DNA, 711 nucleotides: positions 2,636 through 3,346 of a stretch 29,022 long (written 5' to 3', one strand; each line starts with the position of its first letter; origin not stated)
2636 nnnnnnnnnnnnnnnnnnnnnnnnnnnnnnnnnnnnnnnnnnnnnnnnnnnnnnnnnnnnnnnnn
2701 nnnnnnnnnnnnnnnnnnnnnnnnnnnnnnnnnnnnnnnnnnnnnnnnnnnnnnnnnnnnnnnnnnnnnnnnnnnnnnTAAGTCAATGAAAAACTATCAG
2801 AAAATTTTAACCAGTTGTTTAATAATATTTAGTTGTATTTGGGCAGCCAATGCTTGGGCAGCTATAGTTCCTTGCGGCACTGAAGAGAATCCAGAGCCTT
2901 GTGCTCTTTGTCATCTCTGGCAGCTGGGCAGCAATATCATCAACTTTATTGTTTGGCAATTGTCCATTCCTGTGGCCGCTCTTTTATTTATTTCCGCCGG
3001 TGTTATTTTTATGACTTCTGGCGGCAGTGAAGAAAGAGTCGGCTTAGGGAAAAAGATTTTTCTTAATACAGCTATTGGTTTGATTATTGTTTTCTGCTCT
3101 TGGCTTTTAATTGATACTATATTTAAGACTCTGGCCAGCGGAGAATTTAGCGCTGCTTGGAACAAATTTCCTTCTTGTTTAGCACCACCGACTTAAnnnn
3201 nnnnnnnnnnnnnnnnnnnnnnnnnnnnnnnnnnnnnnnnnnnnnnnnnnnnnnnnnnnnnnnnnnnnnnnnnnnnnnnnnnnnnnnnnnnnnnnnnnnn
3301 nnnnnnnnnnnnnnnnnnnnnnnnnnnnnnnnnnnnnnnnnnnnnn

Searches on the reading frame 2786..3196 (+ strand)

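Call 65: search_protein_families(library=pfam, proteins=[window:2786-3196:+], max_evalue=0.00001)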
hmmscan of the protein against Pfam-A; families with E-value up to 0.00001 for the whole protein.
window:2786-3196:+ (136 aa): 1 family
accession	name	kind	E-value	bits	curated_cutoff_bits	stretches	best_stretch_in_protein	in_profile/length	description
PF18895.5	T4SS_pilin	-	3.7e-09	37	26.6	1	50-111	11-70/71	Type IV secretion system pilin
